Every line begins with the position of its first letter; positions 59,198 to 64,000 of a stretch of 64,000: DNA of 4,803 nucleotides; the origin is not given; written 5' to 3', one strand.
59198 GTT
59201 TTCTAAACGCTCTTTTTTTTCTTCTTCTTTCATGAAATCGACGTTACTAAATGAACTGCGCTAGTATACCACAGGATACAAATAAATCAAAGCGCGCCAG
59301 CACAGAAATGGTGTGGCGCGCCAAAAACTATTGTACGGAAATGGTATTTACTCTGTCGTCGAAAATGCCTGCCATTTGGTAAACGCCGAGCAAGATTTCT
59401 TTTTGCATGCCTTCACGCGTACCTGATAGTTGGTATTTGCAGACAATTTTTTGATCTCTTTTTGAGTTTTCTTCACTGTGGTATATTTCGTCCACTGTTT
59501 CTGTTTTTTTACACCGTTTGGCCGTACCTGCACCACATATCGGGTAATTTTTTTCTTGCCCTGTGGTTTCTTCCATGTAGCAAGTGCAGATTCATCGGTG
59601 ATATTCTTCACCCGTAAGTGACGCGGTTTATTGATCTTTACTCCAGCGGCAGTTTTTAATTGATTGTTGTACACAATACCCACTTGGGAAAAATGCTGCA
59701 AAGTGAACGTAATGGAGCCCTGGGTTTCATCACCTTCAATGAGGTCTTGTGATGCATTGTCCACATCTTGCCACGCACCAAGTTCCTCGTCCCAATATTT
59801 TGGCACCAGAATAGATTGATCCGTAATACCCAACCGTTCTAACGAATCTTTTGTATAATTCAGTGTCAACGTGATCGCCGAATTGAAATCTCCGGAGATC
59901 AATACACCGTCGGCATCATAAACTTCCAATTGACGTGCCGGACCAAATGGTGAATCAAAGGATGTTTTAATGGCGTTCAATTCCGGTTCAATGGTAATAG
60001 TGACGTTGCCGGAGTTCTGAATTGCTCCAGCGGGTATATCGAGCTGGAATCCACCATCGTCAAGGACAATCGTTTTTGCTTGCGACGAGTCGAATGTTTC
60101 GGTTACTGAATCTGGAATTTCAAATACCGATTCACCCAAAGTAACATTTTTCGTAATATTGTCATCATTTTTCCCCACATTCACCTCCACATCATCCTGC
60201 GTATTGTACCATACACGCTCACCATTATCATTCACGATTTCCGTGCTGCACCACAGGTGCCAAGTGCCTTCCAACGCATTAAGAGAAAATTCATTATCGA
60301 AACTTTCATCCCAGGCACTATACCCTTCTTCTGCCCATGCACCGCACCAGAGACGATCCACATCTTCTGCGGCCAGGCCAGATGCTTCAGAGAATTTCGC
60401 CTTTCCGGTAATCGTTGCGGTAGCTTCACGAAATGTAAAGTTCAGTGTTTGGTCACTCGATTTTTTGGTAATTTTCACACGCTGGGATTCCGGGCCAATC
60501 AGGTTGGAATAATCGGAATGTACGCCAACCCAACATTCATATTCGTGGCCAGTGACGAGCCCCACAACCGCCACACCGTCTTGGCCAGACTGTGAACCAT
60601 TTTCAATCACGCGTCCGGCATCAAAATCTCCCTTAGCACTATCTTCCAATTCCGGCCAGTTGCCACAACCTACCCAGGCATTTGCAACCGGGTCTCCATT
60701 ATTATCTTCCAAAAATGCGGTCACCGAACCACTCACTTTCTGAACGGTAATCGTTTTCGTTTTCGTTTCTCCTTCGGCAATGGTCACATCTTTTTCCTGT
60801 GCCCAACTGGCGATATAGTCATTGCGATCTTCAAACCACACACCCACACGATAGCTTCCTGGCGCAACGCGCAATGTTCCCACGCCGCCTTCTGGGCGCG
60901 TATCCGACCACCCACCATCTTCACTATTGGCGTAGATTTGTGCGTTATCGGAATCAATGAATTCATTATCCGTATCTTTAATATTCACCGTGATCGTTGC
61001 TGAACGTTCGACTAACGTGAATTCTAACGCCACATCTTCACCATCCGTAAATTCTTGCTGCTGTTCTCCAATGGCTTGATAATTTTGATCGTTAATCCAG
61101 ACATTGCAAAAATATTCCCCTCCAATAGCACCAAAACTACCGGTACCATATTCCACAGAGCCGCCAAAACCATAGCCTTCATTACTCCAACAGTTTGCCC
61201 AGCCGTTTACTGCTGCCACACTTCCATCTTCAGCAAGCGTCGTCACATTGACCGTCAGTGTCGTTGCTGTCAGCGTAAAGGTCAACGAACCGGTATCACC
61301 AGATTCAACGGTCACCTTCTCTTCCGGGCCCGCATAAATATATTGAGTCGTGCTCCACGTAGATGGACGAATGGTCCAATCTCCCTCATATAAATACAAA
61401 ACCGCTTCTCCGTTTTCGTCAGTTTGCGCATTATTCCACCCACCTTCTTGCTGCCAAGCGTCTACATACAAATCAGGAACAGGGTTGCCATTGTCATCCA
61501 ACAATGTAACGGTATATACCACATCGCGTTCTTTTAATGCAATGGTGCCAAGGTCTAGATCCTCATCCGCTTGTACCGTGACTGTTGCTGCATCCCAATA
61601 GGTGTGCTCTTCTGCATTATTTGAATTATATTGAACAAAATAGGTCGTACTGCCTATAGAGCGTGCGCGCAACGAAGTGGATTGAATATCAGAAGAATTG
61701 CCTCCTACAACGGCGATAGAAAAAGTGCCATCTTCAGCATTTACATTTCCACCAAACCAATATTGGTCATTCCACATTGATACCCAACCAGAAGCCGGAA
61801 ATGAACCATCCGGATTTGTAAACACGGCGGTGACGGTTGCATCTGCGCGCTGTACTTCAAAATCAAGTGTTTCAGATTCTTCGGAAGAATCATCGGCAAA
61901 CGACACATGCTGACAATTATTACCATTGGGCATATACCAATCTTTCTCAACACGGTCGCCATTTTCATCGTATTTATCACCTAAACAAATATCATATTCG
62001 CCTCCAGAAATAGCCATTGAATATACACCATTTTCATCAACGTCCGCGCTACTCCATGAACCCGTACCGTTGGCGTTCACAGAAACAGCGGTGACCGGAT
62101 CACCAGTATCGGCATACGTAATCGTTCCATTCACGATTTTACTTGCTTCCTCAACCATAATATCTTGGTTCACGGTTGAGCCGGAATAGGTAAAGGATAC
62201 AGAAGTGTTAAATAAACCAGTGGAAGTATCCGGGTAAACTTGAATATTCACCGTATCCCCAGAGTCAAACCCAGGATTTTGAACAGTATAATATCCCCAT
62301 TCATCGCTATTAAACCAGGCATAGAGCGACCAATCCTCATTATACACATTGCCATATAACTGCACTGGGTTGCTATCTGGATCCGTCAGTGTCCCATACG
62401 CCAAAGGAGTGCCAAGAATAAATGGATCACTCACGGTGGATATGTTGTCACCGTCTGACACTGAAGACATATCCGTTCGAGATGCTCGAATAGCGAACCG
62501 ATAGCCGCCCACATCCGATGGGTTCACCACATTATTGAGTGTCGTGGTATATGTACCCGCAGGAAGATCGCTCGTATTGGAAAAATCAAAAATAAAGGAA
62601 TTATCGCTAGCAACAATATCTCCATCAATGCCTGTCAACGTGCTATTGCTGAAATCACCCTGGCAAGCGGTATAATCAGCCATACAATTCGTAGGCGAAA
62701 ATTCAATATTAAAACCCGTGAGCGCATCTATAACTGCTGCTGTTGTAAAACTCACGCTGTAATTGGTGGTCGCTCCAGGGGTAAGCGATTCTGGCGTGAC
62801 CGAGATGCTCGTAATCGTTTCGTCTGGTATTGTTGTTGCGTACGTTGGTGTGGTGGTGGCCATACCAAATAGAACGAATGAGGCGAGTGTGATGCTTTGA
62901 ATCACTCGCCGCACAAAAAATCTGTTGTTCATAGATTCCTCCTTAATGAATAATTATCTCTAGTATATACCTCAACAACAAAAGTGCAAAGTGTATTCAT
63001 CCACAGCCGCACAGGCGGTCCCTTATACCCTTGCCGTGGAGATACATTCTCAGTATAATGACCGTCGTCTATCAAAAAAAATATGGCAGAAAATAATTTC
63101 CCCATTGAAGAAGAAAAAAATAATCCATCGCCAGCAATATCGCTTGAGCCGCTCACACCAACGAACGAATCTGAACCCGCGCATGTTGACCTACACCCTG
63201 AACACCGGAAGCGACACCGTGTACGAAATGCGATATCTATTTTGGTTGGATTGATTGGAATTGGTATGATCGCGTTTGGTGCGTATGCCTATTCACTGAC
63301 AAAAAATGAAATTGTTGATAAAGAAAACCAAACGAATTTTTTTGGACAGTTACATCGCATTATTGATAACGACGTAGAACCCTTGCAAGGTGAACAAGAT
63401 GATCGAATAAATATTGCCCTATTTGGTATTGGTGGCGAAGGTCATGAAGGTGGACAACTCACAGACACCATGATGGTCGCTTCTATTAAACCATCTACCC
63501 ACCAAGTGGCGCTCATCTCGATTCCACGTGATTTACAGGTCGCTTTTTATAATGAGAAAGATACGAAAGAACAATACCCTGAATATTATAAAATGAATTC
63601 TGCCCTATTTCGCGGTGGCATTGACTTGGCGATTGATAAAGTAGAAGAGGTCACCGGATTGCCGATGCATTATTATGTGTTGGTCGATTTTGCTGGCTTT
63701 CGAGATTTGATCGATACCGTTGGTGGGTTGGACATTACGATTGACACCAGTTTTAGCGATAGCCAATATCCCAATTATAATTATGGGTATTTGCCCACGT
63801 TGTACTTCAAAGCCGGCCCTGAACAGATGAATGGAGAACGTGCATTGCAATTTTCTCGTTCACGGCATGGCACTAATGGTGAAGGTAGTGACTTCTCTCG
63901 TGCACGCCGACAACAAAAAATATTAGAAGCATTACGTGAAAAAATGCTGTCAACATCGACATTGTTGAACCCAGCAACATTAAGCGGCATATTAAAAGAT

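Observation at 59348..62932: Two secreted proteins share a C-terminal lysine-rich FN3-like module, a possible cell-wall or surface retention domain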

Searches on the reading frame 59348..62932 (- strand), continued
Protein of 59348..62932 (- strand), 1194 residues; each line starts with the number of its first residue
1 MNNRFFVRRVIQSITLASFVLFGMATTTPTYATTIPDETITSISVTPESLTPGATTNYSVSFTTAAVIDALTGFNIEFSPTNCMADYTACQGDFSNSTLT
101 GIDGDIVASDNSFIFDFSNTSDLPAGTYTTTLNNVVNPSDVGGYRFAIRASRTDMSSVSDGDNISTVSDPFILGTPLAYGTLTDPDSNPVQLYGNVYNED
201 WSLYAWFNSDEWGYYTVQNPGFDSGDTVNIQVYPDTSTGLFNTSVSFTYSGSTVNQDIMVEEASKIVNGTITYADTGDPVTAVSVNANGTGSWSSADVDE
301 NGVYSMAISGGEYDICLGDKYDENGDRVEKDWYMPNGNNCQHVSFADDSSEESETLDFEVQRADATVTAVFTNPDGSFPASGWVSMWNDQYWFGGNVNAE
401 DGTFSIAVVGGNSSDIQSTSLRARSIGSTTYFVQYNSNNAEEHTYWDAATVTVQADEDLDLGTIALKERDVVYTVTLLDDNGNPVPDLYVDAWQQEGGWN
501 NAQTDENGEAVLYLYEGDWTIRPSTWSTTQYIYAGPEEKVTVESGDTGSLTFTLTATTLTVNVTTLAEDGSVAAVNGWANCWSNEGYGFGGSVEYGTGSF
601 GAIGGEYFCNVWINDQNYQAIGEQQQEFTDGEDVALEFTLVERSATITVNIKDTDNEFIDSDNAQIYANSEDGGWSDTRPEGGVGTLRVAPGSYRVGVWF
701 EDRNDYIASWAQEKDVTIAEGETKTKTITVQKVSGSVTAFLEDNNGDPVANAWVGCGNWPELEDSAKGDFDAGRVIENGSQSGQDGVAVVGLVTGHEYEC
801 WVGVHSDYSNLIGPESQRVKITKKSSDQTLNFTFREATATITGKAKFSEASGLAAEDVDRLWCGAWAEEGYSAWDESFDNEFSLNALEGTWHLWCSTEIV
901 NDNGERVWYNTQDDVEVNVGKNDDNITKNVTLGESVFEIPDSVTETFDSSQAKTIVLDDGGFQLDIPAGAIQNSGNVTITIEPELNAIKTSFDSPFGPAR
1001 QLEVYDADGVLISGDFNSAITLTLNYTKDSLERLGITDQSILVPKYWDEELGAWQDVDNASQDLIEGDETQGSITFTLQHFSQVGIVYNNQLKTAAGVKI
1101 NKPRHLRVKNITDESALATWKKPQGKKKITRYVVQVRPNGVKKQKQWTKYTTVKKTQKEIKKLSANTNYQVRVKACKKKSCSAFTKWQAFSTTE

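Call 83: fold_search(model_id=the predicted structure, library=pdb)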
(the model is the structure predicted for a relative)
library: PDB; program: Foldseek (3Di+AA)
matches with E <= 10: 1808; with E <= 0.001: 370
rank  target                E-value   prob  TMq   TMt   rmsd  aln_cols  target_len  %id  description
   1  6fwv_A                1.7e-12  1.00  0.08  0.18  36.5       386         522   16  The Bacillus anthracis TIE protein (released 2018-08-08)
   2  6fwv_B                2.5e-12  1.00  0.09  0.19  39.4       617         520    8  The Bacillus anthracis TIE protein (released 2018-08-08)
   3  8q6t_I                2.3e-11  1.00  0.07  0.08  91.6      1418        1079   10  Helical reconstruction of the relaxed thick filament from FIB milled left ventricular mouse myofibrils (released 2023-11-01)
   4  9ba4_A                8.0e-11  1.00  0.07  0.09  47.3      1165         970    8  Full-length cross-linked Contactin 2 (CNTN2) (released 2024-07-17)
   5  9pvp                  1.0e-10  0.99  0.07  0.05  48.0      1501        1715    8  Cryo-EM structure of receptor tyrosine kinase ROS1 extracellular domain (released 2026-02-25)
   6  9ozi_A                4.7e-10  0.99  0.07  0.05  54.7      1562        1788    9  Cryo-EM structure of chicken ROS1 in apo-state. This is the complete map and model. (released 2026-02-25)
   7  9ozc_A                9.3e-10  0.99  0.08  0.07  44.0      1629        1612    8  Cryo-EM structure of 1:2:1 ROS1/NEL/NICOL holo-complex, conformation 1. (released 2026-02-25)
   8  6vjb                  1.2e-09  1.00  0.07  0.07  36.2      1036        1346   10  Crystal structure of a catalytically inactive CXC Chemokine-degrading protease SpyCEP from Streptococcus pyogenes (released 2020-04-15)
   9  8k53_A                1.4e-09  1.00  0.07  0.10  37.1      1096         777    9  Structure of the Dimeric Human CNTN2 Ig 1-6-FNIII 1-2 Domain in an Asymmetric State (released 2023-12-06)
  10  10gh_A                1.6e-09  1.00  0.08  0.10  40.9      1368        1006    8  Cryo-EM structure of Receptor Tyrosine Kinase ROS1 in complex with Fab-RX5 (released 2026-02-25)
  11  9fly_A                1.9e-09  0.98  0.06  0.08  91.2      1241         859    8  CryoEM structure of the base (4151-5009) in the grappling hook protein A (GhpA) in the bacterium Aureispira sp. CCB-QB (released 2024-10-16)
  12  6iaa_A                2.1e-09  1.00  0.07  0.11  47.2      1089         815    8  hRobo2 ectodomain (released 2019-03-13)
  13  5xyr                  2.5e-09  1.00  0.09  0.08  29.3       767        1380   12  Crystal structure of a serine protease from Streptococcus species (released 2018-08-08)
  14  5xya                  2.5e-09  1.00  0.08  0.07  29.0       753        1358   12  Crystal structure of a serine protease from Streptococcus species (released 2018-08-08)
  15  9pwq_A                3.0e-09  0.99  0.08  0.06  38.8      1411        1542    8  Cryo-EM structure of receptor tyrosine kinase ROS1 extracellular domain in complex with NELL2 (released 2026-02-25)
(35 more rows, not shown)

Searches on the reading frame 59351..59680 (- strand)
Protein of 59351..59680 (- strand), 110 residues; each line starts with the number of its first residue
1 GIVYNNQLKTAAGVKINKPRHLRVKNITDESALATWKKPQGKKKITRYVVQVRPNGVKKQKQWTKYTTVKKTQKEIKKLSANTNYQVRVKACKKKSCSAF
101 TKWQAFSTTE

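Call 12: find_homologous_proteins(query=window:59351-59680:-, max_evalue=0.001)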
Query seq(110 aa): 3 candidates shared short words with the query, none scored E <= 0.001.

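Call 25: search_protein_representatives(alignment_id=A1)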
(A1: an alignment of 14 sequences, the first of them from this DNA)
Query: 14 sequences, 98 profile positions. Proteins with E-value up to 0.001 (for the whole library): 52425; up to 1e-10: 18428; up to 1e-30: 2707. The best 150 are listed.
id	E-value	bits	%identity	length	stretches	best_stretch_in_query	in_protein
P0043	0.0e+00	1301.5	-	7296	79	4-91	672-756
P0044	6.4e-254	837.9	-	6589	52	13-79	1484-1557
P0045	1.9e-232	769.0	-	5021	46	13-79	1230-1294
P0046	2.6e-223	739.7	-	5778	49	17-94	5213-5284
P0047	1.1e-221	734.5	-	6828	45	8-86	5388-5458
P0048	2.3e-206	685.4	-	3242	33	4-80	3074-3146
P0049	6.1e-191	635.9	-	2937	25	12-98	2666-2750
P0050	2.5e-185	617.9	-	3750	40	10-96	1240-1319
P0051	1.4e-183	612.3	-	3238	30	13-97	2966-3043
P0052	2.8e-179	598.5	-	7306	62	18-91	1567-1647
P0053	4.3e-166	556.2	-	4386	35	13-78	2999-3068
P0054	2.8e-161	540.8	-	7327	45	14-82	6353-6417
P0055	8.2e-159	532.9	-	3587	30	14-78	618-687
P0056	7.6e-157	526.6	-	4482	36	13-92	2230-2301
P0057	1.8e-153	515.8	-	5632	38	10-90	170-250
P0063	6.1e-139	469.1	-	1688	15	12-92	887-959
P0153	1.3e-88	307.8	-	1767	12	6-96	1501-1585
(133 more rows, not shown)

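Call 37: list_cluster_members(proteins=[P0048, P0153, P0063, P0002, P0003, P0004, P0036, P0039, P0042, P0033])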
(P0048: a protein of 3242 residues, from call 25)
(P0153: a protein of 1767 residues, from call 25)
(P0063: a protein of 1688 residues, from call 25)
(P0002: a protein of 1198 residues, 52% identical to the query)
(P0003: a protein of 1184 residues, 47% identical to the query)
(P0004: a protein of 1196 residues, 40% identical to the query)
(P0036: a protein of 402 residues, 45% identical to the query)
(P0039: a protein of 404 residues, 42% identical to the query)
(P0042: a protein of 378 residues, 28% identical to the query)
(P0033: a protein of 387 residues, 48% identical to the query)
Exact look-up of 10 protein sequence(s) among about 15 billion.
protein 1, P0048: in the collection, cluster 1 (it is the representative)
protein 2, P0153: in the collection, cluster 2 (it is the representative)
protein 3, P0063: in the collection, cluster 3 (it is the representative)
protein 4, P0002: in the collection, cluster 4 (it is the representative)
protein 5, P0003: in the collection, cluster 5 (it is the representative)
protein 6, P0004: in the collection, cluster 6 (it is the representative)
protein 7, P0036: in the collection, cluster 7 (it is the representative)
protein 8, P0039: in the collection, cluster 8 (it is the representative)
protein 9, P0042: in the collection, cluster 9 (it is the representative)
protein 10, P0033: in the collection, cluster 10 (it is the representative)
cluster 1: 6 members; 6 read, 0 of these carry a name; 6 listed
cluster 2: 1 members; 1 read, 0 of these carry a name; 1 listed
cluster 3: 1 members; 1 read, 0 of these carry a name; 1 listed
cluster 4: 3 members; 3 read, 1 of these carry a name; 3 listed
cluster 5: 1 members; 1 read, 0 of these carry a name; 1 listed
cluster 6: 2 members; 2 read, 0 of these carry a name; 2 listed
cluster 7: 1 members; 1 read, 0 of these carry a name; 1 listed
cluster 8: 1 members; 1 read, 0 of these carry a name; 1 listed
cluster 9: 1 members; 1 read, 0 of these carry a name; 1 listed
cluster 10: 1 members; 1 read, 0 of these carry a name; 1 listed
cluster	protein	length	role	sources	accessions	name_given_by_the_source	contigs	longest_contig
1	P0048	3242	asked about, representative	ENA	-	-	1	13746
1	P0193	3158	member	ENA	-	-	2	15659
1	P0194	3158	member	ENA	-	-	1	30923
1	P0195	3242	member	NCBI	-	-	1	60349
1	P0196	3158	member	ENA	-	-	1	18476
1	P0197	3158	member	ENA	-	-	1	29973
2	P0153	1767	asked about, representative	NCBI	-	-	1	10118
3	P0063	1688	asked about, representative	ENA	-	-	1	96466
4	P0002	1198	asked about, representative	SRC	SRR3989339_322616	-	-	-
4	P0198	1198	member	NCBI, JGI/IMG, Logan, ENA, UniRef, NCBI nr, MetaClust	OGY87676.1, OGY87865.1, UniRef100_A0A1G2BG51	MAG: hypothetical protein A2233_01880 [Candidatus Kerfeldbacteria bacterium ... | Fibronectin type-III domain-containing protein n=1 Tax=Candidatus Kerfeldbacteria ... | MAG: hypothetical protein A2319_04485 [Candidatus Kerfeldbacteria bacterium ...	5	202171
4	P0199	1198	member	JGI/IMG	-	-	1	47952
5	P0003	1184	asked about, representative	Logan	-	-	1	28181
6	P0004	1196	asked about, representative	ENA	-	-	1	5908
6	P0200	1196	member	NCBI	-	-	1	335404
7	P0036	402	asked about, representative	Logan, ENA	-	-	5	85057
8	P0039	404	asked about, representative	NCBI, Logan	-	-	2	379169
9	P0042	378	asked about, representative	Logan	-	-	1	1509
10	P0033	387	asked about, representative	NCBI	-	-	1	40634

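Call 59: search_protein_families(library=pfam, proteins=[P0048, P0153], max_evalue=0.0001)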
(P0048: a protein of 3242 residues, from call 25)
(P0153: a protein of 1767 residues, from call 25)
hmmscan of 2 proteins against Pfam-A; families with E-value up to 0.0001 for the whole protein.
P0048 (3242 aa): 12 families
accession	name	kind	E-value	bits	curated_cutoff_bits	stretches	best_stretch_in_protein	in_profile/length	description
PF00041.27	fn3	-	5.6e-288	930.6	25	28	545-623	2-81/84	Fibronectin type III domain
PF16656.11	Pur_ac_phosph_N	-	3.8e-50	168.8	30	0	649-720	11-93/93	Purple acid Phosphatase, N-terminal domain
PF25059.1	FN3_DSCAM-DSCAML_C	-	7e-32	110.1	39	0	1019-1079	21-81/89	DSCAM/DSCAML C-terminal Fn3-like domain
PF21910.2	GH85_C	-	8.1e-25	87.5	27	0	1091-1135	13-57/95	GH85 endohexosaminidases, C-terminal domain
PF10179.15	NDNF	-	1.1e-21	77.7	27.3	0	1207-1255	78-126/127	Neuron-derived neurotrophic factor, first Fn(III) domain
PF16383.10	DUF4992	-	6.7e-13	49.2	29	0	2570-2636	57-129/183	Domain of unknown function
PF20251.4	Big_14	-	7.1e-13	48.9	27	0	2207-2280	5-75/104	Bacterial Ig-like domain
PF21605.3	CRLF2-like_D2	-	3.1e-12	46.9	27.3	0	543-618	1-74/94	Cytokine receptor-like factor 2-like, D2 domain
PF09294.16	Interfer-bind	-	6.5e-11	42.9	21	0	898-974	15-86/104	Interferon-alpha/beta receptor, fibronectin type III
PF14054.11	DUF4249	-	8.7e-09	35.8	28.5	0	1090-1238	24-188/269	Domain of unknown function (DUF4249)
PF21618.2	OST_P1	-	1.1e-06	29.4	27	0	1808-1830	4-26/93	Oligosaccharyl transferase, Peripheral 1 domain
PF16303.10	DUF4945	-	4.8e-06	27.1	28.4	0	1160-1192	5-37/115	Domain of unknown function (DUF4945)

P0153 (1767 aa): 11 families
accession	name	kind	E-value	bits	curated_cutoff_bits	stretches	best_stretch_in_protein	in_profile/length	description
PF00041.27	fn3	-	2.8e-92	303.5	25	10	1499-1579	2-82/84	Fibronectin type III domain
PF21910.2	GH85_C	-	6.3e-29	100.7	27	0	1593-1637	9-55/95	GH85 endohexosaminidases, C-terminal domain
PF18630.7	Peptidase_M60_C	-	1.8e-18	67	26.2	0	1247-1295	3-52/65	Peptidase M60 C-terminal domain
PF21605.3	CRLF2-like_D2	-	5.4e-16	58.9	27.3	0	1601-1663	14-78/94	Cytokine receptor-like factor 2-like, D2 domain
PF16656.11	Pur_ac_phosph_N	-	1.5e-14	54.7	30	0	1684-1747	10-82/93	Purple acid Phosphatase, N-terminal domain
PF16383.10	DUF4992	-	4.6e-13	49.7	29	0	1676-1745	54-123/183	Domain of unknown function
PF25059.1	FN3_DSCAM-DSCAML_C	-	1.3e-11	45.1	39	0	1616-1673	23-83/89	DSCAM/DSCAML C-terminal Fn3-like domain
PF09294.16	Interfer-bind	-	3.6e-09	37.3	21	0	1604-1658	32-88/104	Interferon-alpha/beta receptor, fibronectin type III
PF05239.21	PRC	-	7.8e-07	29.5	21.2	0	1092-1108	10-26/78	PRC-barrel domain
PF16893.11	fn3_2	-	3.6e-05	24.3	27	0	893-975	3-89/89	Fibronectin type III domain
PF10179.15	NDNF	-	6e-05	23.6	27.3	0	1624-1664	78-118/127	Neuron-derived neurotrophic factor, first Fn(III) domain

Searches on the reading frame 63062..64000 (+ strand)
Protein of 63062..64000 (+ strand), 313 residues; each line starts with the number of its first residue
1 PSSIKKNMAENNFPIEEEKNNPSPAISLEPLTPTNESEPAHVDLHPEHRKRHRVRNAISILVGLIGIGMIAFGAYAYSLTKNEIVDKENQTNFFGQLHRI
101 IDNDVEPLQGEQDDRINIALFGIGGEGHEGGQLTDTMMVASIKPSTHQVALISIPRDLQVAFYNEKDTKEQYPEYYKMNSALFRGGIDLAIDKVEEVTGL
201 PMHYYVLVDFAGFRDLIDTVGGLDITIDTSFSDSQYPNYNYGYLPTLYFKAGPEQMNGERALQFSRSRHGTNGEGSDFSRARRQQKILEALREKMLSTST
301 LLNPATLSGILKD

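Call 71: search_protein_families(library=pfam, proteins=[window:63062-64000:+], max_evalue=0.001)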
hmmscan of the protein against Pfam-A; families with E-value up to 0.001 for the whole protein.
window:63062-64000:+ (313 aa): 1 family
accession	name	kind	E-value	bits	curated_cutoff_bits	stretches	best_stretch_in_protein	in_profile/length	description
PF03816.19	LytR_cpsA_psr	-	5.3e-40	137.5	24.6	1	134-296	2-149/150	LytR_cpsA_psr family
